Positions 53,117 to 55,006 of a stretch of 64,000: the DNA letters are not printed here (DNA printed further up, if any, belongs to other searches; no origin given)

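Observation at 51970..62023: hdrBCA-flxDCBA in one operon with an anchor-less fumarate-reductase pair and a SucE-like exporter: candidate soluble, electron-bifurcating fumarate reductase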

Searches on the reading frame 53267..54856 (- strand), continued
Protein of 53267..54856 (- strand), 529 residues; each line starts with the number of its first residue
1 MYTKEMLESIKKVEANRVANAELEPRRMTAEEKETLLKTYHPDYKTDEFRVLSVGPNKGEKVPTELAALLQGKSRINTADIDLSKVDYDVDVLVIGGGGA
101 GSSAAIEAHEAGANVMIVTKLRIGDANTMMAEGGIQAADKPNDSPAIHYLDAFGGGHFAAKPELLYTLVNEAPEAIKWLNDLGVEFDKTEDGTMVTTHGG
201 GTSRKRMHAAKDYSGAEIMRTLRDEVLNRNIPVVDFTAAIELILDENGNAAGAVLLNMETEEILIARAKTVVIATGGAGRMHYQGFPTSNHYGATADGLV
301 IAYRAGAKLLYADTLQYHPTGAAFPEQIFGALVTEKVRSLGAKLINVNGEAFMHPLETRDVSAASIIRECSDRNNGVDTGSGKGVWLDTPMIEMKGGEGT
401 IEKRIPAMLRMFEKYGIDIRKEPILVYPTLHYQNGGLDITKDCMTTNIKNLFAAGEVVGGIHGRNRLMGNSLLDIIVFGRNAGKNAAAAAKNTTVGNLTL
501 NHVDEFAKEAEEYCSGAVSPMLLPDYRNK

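Call 25: search_protein_representatives(protein=window:53267-54856:-)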
Query: 529 residues. Proteins with E-value up to 0.001 (for the whole library): 19631; up to 1e-10: 8431; up to 1e-30: 2411. The best 150 are listed.
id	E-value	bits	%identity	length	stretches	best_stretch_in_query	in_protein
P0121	1.3e-193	660.7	57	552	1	5-528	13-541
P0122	2.1e-178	610.5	56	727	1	16-523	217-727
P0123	1.2e-177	608.0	80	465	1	90-421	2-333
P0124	6.2e-166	569.4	75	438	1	186-527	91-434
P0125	6.6e-159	546.2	81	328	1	1-307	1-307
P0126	2.5e-145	501.4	73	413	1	188-492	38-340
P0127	2.9e-144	497.9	73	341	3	308-445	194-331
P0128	6.8e-143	493.4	88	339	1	90-341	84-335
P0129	6.0e-140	483.6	47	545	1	16-527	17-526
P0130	8.9e-136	469.9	51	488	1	14-492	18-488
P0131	9.9e-131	453.2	47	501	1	9-503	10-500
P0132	5.9e-124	430.9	45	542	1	24-526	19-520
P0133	1.5e-120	419.6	48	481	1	27-487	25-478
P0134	6.9e-120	417.5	75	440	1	1-258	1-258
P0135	4.5e-118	411.5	73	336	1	223-479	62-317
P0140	1.2e-107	377.1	47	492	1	45-492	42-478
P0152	1.9e-89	317.1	41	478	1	12-490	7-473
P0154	6.9e-88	311.9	44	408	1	87-490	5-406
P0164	1.9e-82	294.0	42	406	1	89-490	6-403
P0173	1.2e-77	278.2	39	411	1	90-489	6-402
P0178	1.1e-74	268.4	42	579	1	89-502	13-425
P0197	3.7e-68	246.8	41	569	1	90-500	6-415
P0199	5.8e-68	246.2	39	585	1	91-493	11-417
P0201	9.7e-68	245.4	41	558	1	88-493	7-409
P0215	8.3e-66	239.1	42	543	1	91-491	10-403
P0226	1.2e-63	232.0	39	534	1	90-504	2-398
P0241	2.3e-59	217.8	40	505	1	91-486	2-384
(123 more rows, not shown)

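Call 26: find_encoding_contigs(protein=P0129, flank=10000, max_places=2)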
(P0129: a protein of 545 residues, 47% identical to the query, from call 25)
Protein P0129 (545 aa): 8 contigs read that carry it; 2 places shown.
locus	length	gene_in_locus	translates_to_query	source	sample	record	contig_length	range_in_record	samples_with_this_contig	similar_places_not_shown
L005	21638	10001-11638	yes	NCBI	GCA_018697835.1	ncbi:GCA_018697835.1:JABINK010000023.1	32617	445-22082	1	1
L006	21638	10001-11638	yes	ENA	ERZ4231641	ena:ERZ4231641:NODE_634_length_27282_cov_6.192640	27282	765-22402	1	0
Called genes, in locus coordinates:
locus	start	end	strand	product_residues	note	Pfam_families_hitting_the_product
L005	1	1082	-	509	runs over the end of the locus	?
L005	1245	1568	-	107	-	PF13442:Cytochrome_CBB3, PF00034:Cytochrom_C (weak)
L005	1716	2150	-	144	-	PF02635:DsrE (weak)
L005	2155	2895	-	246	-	-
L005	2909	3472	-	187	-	PF04542:Sigma70_r2, PF08281:Sigma70_r4_2, PF04545:Sigma70_r4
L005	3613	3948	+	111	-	PF11743:DUF3301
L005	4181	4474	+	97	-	PF00581:Rhodanese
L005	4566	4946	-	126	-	PF02261:Asp_decarbox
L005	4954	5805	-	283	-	PF02569:Pantoate_ligase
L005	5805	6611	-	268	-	PF02548:Pantoate_transf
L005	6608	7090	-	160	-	PF01288:HPPK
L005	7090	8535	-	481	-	PF01743:PolyA_pol, PF12627:PolyA_pol_RNAbd, PF12626:PolyA_pol_arg_C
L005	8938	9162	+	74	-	-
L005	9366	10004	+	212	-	PF13510:Fer2_4 (weak), PF12838:Fer4_7 (faint), PF13183:Fer4_8 (faint), PF13534:Fer4_17 (faint), PF13746:Fer4_18 (faint), PF13187:Fer4_9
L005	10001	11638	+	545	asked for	PF00890:FAD_binding_2, PF01134:GIDA (faint), PF01266:DAO, PF03486:HI0933_like (weak), PF07992:Pyr_redox_2 (faint), PF12831:FAD_oxidored (faint)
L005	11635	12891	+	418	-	PF01512:Complex1_51K, PF10531:SLBB (weak), PF22461:SLBB_2 (weak), PF10589:NADH_4Fe-4S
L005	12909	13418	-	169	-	-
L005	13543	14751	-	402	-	PF05977:MFS_3, PF07690:MFS_1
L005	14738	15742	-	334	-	PF00501:AMP-binding, PF13193:AMP-binding_C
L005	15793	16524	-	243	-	PF01209:Ubie_methyltran, PF13489:Methyltransf_23, PF13649:Methyltransf_25, PF13847:Methyltransf_31, PF08241:Methyltransf_11, PF08242:Methyltransf_12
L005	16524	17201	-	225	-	PF01322:Cytochrom_C_2 (faint)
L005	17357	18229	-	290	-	PF01040:UbiA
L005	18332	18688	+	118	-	-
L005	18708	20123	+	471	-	PF01297:ZnuA, PF02630:SCO1-SenC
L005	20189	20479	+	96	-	PF10006:DUF2249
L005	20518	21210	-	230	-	PF00034:Cytochrom_C, PF13442:Cytochrome_CBB3 (weak)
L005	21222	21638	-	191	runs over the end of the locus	PF01814:Hemerythrin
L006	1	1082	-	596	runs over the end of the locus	PF02872:5_nucleotid_C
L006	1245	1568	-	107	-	PF13442:Cytochrome_CBB3, PF00034:Cytochrom_C (weak)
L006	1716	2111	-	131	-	PF02635:DsrE (weak)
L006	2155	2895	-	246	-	-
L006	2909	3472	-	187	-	PF04542:Sigma70_r2, PF08281:Sigma70_r4_2, PF04545:Sigma70_r4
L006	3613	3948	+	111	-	PF11743:DUF3301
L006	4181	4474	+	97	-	PF00581:Rhodanese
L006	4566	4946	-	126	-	PF02261:Asp_decarbox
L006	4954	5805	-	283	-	PF02569:Pantoate_ligase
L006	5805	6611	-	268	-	PF02548:Pantoate_transf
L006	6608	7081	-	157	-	PF01288:HPPK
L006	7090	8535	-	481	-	PF01743:PolyA_pol, PF12627:PolyA_pol_RNAbd, PF12626:PolyA_pol_arg_C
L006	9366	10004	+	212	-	PF13510:Fer2_4 (weak), PF12838:Fer4_7 (faint), PF13183:Fer4_8 (faint), PF13534:Fer4_17 (faint), PF13746:Fer4_18 (faint), PF13187:Fer4_9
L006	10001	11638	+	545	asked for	PF00890:FAD_binding_2, PF01134:GIDA (faint), PF01266:DAO, PF03486:HI0933_like (weak), PF07992:Pyr_redox_2 (faint), PF12831:FAD_oxidored (faint)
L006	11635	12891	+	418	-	PF01512:Complex1_51K, PF10531:SLBB (weak), PF22461:SLBB_2 (weak), PF10589:NADH_4Fe-4S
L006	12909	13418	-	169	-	-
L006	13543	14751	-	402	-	PF05977:MFS_3, PF07690:MFS_1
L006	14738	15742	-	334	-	PF00501:AMP-binding, PF13193:AMP-binding_C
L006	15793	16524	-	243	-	PF01209:Ubie_methyltran, PF13489:Methyltransf_23, PF13649:Methyltransf_25, PF13847:Methyltransf_31, PF08241:Methyltransf_11, PF08242:Methyltransf_12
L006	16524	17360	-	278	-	PF01322:Cytochrom_C_2 (faint)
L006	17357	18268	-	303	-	PF01040:UbiA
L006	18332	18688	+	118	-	-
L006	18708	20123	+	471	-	PF01297:ZnuA, PF02630:SCO1-SenC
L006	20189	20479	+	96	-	PF10006:DUF2249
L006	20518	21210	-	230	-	PF00034:Cytochrom_C, PF13442:Cytochrome_CBB3 (weak)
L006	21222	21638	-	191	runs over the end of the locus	PF01814:Hemerythrin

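Call 29: search_protein_families(library=ncbifam, proteins=[L005:9366-10004:+, L005:11635-12891:+], max_evalue=1e-10)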
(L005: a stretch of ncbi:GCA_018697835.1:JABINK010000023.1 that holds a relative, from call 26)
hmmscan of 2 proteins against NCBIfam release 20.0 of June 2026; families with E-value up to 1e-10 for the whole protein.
L005:9366-10004:+ (212 aa): 0 families

L005:11635-12891:+ (418 aa): 5 families
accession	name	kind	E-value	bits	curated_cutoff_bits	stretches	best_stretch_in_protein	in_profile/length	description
TIGR01959.1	nuoF_fam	equivalog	1.7e-115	385.7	558.65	1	38-414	30-408/410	NADH-quinone oxidoreductase subunit NuoF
NF010120.0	PRK13596.1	equivalog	4.9e-97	325.2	389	1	41-414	40-415/433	NADH-quinone oxidoreductase subunit NuoF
NF008436.0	PRK11278.1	equivalog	6.9e-85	285.6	749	1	40-415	47-425/448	NADH-quinone oxidoreductase subunit NuoF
TIGR01945.1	rnfC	subfamily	1.4e-15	56.8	245.95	1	39-143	119-220/435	RnfABCDGE type electron transport complex subunit C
NF003454.1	PRK05035.1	equivalog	1.6e-15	56.7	345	1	37-151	119-229/556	electron transport complex subunit RsxC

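Call 34: find_related_loci(query=A1, collection=genome_contigs, flank=10000)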
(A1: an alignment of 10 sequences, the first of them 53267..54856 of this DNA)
Query A1 (529 aa) in genome_contigs; peptide patterns used: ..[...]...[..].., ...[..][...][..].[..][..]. (x = any residue, [..] = any of these).
600 stretches matched a pattern (row limit reached: there are more); 597 encode a relative of the query (tblastn E <= 1e-3); the best 80 are kept; 80 distinct loci.
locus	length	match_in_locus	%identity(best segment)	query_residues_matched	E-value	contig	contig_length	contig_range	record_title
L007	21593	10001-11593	85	1-529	0e+0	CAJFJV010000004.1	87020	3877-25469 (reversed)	uncultured Ruminococcaceae bacterium isolate Chicken_20_mag_175 genome assembly, contig: MAGpy_11413_20_idba_bin_175_fas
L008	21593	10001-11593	83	1-529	0e+0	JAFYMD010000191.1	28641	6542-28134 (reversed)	MAG: Clostridia bacterium isolate RGIG7216 Water_buffalos_Cecum-1__c876958, whole genome shotgun sequence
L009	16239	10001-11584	83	1-526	0e+0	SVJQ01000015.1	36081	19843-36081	MAG: Oscillospiraceae bacterium isolate SIG439 NODE_25077_length_36081_cov_2.880458, whole genome shotgun sequence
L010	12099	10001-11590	84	1-529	0e+0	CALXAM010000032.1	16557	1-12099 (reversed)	MAG: uncultured Clostridia bacterium isolate E0_DM__bin205 genome assembly, contig: E0_DM__k127_1019534, whole genome sh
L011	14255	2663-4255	81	1-529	0e+0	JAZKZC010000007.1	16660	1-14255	MAG: Eubacteriales bacterium isolate T1900045092_TC20190086.MAGScoT_cleanbin_000034 SGB_4716_k141_171597, whole genome s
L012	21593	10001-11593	81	1-529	0e+0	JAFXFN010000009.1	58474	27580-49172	MAG: Clostridia bacterium isolate RGIG6369 Sheep_Rectum-4__c149589, whole genome shotgun sequence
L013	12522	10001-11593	81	1-529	0e+0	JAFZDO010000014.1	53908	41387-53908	MAG: Clostridia bacterium isolate RGIG7669 Water_buffalos_Rectum-1__c350146, whole genome shotgun sequence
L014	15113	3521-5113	81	1-529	0e+0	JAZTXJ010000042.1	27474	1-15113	MAG: Eubacteriales bacterium isolate T1900045330_YK20190019.MAGScoT_cleanbin_000034 SGB_6515_k141_1069451, whole genome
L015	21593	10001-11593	80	1-529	0e+0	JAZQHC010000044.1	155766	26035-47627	MAG: Eubacteriales bacterium isolate T1900044629_TS20190095.MAGScoT_cleanbin_000008 SGB_996_k141_2182087, whole genome s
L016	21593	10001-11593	81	1-529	0e+0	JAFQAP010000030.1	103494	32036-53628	MAG: Clostridia bacterium isolate RGIG1645 Goat_Cecum-1__c625765, whole genome shotgun sequence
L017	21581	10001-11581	83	1-526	0e+0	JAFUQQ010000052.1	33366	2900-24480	MAG: Clostridia bacterium isolate RGIG4737 Roe_deer_Rectum.Co__c1520585, whole genome shotgun sequence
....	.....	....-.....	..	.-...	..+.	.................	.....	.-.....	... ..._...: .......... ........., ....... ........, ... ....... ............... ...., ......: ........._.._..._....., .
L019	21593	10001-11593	82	1-529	0e+0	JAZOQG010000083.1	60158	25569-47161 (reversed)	MAG: Clostridia bacterium isolate T1900045569_YK20190263.MAGScoT_cleanbin_000010 SGB_7961_k141_5844302, whole genome sho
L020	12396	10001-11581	83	1-526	0e+0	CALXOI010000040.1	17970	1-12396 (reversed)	MAG: uncultured Treponema sp. isolate BRZ_QM__bin83 genome assembly, contig: BRZ_QM__NODE_3346_length_17970_cov_4.438272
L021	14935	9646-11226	81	1-526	0e+0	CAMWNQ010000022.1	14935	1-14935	MAG TPA_asm: uncultured Clostridia bacterium isolate SRR14411311_bin.2_metawrap_v1.3_MAG genome assembly, contig: NODE.4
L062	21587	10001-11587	79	1-526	0e+0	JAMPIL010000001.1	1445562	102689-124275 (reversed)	MAG: Ruminococcus flavefaciens isolate NALB_7963_3 Scaffold_#1__SCF_001__1444862_bp, whole genome shotgun sequence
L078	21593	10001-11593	76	1-529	0e+0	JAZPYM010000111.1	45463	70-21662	MAG: Congzhengia sp. isolate T1900044647_TS20190113.MAGScoT_cleanbin_000011 SGB_1386_k141_810111, whole genome shotgun s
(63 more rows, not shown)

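Call 38: search_protein_families(library=pfam, proteins=[L078:6326-7954:+, L078:8079-9179:+, L078:9247-9987:+, L078:12109-12987:+, L078:13345-14733:+, L078:5141-5890:+, L078:3761-4693:+], max_evalue=0.00001)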
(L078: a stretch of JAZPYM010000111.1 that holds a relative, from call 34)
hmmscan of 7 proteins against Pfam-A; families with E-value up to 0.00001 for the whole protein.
L078:6326-7954:+ (542 aa): 3 families
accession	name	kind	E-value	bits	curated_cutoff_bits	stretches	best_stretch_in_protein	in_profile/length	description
PF02896.24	PEP-utilizers_C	-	6.8e-110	367.3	22.8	1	251-539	3-291/293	PEP-utilising enzyme, PEP-binding domain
PF05524.18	PEP-utilisers_N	-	2.5e-29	102.3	24.4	1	5-126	1-121/121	PEP-utilising enzyme, N-terminal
PF00391.29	PEP-utilizers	-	4.5e-23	81.1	23.1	1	153-224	3-72/72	PEP-utilising enzyme, mobile domain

L078:8079-9179:+ (366 aa): 1 family
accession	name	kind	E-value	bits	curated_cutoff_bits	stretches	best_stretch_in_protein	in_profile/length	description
PF03600.22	CitMHS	-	1.5e-24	87.2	31.9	1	4-296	6-310/336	Citrate transporter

L078:9247-9987:+ (246 aa): 4 families
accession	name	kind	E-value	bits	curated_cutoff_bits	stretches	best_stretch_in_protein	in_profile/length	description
PF13183.11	Fer4_8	-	6e-08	33.6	27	0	66-146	8-68/68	4Fe-4S dicluster domain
PF12838.12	Fer4_7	-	6.4e-07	30.2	27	1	132-184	2-52/52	4Fe-4S dicluster domain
PF13510.11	Fer2_4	-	6.9e-07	29.7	22.8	1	25-99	2-79/82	2Fe-2S iron-sulfur cluster binding domain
PF13187.11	Fer4_9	-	7e-07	29.6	27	1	131-183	1-50/52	4Fe-4S dicluster domain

L078:12109-12987:+ (292 aa): 2 families
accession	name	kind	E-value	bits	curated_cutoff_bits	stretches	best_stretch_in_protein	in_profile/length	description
PF00753.33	Lactamase_B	-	1.5e-24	87.5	22.7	1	17-210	8-196/196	Metallo-beta-lactamase superfamily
PF12706.13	Lactamase_B_2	-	4.2e-06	26.9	27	1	26-83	2-62/200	Beta-lactamase superfamily domain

L078:13345-14733:+ (462 aa): 2 families
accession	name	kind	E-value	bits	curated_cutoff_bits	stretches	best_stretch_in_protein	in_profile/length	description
PF08502.15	LeuA_dimer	-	3e-31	108.5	24.9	1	331-457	4-130/131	LeuA allosteric (dimerisation) domain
PF00682.25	HMGL-like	-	2.1e-27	96.6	29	1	23-226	21-222/260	HMGL-like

L078:5141-5890:+ (249 aa): 3 families
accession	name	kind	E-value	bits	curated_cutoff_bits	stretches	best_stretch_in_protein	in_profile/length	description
PF00639.27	Rotamase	-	4.5e-25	88.9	21.7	1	125-203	17-96/97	PPIC-type PPIASE domain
PF13616.12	Rotamase_3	-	1.3e-22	81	22.5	1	110-205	11-115/116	PPIC-type PPIASE domain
PF13145.12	Rotamase_2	-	1.9e-21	77.5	27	1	95-218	1-121/121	PPIC-type PPIASE domain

L078:3761-4693:+ (310 aa): 2 families
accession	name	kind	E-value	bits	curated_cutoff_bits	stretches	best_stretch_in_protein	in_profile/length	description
PF02729.26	OTCace_N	-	5.4e-48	163.3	29.9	1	2-141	1-147/148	Aspartate/ornithine carbamoyltransferase, carbamoyl-P binding domain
PF00185.30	OTCace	-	4.5e-27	95.5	29.4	1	149-298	2-155/157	Aspartate/ornithine carbamoyltransferase, Asp/Orn binding domain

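Call 39: find_encoding_contigs(protein=P0121, flank=10000, max_places=2)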
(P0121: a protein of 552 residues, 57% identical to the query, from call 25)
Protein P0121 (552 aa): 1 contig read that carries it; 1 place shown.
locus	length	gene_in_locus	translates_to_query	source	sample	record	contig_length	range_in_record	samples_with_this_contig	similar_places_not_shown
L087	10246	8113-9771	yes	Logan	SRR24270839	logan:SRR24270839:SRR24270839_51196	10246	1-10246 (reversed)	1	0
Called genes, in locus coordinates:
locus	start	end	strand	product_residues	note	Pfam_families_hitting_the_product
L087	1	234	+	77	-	?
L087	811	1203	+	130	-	PF00037:Fer4 (faint), PF12837:Fer4_6 (faint), PF12838:Fer4_7, PF13187:Fer4_9 (weak), PF13484:Fer4_16 (faint)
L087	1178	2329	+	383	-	PF01855:POR_N, PF02780:Transketolase_C (weak), PF17147:PFOR_II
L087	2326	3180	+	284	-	PF02775:TPP_enzyme_C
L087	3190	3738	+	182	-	PF01558:POR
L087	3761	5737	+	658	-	PF00890:FAD_binding_2 (weak), PF12831:FAD_oxidored (weak), PF13450:NAD_binding_8 (weak), PF00037:Fer4 (weak), PF12838:Fer4_7 (weak), PF00037:Fer4, PF12837:Fer4_6 (weak), PF14697:Fer4_21, +6 more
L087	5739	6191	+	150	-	PF02662:FlpD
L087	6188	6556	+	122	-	PF13183:Fer4_8 (weak), PF13187:Fer4_9 (weak), PF13534:Fer4_17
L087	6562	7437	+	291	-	PF02754:CCG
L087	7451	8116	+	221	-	PF13183:Fer4_8 (faint), PF13534:Fer4_17 (faint), PF13187:Fer4_9, PF13237:Fer4_10 (weak), PF12838:Fer4_7 (weak)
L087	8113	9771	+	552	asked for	PF00890:FAD_binding_2, PF03486:HI0933_like (faint), PF07992:Pyr_redox_2 (faint)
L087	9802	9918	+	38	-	-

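Call 40: find_encoding_contigs(protein=P0122, flank=10000, max_places=2)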
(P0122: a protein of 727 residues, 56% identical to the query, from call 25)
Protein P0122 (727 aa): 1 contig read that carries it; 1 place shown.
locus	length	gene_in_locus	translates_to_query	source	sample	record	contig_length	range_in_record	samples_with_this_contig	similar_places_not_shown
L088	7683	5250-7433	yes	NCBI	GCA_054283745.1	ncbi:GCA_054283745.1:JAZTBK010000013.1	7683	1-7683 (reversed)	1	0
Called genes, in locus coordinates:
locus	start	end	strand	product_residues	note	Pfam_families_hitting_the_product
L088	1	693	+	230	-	?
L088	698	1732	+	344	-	PF04389:Peptidase_M28 (faint), PF05343:Peptidase_M42, PF01546:Peptidase_M20 (weak)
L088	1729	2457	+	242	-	PF00583:Acetyltransf_1, PF12746:GNAT_acetyltran (weak), PF13508:Acetyltransf_7 (weak), PF08445:FR47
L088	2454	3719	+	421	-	PF06838:Met_gamma_lyase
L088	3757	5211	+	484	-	PF01943:Polysacc_synt, PF13440:Polysacc_synt_3, PF03023:MurJ (weak)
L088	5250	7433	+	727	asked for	PF13183:Fer4_8 (faint), PF12838:Fer4_7 (weak), PF13187:Fer4_9 (weak), PF00890:FAD_binding_2, PF01266:DAO, PF03486:HI0933_like, PF07992:Pyr_redox_2, PF12831:FAD_oxidored (faint)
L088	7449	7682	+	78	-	?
